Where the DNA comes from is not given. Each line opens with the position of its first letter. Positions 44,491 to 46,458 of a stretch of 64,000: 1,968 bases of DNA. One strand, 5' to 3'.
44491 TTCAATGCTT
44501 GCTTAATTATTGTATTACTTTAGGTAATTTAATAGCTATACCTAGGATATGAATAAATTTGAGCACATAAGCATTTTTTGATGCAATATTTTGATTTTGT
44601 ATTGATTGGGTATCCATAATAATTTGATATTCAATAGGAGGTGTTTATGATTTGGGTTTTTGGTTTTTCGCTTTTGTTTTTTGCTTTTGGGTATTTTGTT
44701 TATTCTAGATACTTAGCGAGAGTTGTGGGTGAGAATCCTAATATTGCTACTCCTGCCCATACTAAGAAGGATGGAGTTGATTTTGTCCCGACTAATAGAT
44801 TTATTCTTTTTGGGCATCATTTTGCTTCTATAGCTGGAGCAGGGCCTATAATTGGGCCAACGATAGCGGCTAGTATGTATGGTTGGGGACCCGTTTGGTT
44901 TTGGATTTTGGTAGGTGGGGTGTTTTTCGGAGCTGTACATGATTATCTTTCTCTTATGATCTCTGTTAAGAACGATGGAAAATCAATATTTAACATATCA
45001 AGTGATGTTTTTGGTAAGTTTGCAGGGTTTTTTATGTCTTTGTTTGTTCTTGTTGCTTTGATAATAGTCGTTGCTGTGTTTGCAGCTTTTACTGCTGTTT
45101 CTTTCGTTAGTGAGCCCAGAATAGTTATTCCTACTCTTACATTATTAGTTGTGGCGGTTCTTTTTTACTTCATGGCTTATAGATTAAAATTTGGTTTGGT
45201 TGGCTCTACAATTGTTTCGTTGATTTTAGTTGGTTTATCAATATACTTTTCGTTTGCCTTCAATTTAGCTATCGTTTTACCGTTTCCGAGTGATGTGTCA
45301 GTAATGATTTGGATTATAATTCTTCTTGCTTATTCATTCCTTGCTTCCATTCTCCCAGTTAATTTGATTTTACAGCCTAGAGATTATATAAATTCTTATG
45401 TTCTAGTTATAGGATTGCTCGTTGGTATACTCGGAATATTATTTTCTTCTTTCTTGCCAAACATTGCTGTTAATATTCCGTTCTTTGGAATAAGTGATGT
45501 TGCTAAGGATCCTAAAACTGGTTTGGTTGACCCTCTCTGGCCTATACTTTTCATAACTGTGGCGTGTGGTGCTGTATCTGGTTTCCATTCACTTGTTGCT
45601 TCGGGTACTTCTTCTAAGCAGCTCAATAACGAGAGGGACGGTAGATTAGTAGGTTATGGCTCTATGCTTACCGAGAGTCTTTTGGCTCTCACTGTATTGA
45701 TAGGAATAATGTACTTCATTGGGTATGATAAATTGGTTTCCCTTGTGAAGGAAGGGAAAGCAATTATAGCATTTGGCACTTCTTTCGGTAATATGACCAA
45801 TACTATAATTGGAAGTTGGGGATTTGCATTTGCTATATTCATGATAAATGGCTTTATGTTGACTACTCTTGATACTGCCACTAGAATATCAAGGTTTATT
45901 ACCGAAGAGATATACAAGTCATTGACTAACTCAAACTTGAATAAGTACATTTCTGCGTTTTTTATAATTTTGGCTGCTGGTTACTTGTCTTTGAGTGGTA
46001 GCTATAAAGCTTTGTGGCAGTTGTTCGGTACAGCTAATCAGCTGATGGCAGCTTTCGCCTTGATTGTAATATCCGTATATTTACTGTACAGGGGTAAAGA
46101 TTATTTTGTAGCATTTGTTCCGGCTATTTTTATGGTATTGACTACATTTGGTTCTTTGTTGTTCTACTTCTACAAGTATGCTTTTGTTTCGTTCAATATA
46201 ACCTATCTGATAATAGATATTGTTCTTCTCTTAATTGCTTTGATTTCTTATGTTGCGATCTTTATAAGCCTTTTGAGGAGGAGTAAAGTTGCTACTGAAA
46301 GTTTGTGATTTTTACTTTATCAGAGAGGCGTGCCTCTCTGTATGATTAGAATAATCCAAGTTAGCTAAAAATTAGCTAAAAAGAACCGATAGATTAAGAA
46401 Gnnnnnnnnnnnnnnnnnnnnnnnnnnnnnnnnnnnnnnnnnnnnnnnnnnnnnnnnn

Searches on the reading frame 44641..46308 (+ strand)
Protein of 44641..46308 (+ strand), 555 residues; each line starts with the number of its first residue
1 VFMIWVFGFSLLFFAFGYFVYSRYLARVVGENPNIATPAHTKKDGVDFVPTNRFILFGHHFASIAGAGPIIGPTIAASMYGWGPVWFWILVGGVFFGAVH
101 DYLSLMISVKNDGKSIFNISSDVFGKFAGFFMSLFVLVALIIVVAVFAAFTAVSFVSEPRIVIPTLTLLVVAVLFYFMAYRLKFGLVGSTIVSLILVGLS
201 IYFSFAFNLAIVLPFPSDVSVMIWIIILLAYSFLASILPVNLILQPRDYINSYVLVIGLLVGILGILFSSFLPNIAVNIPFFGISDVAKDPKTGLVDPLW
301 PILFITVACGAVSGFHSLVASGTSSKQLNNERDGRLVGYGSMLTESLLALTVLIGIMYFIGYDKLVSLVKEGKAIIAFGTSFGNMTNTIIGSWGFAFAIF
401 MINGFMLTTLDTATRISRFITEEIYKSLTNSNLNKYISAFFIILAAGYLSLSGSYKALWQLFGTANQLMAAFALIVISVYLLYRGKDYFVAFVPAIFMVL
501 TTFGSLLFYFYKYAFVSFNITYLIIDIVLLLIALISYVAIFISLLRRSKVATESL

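Call 59: search_protein_families(library=pfam, proteins=[window:44641-46308:+], max_evalue=0.01)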
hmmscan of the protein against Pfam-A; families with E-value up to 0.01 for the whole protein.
window:44641-46308:+ (555 aa): 1 family
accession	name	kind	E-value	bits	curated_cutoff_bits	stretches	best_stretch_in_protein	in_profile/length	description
PF02554.20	CstA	-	1.3e-128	430.7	27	2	4-358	3-353/560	Carbon starvation protein CstA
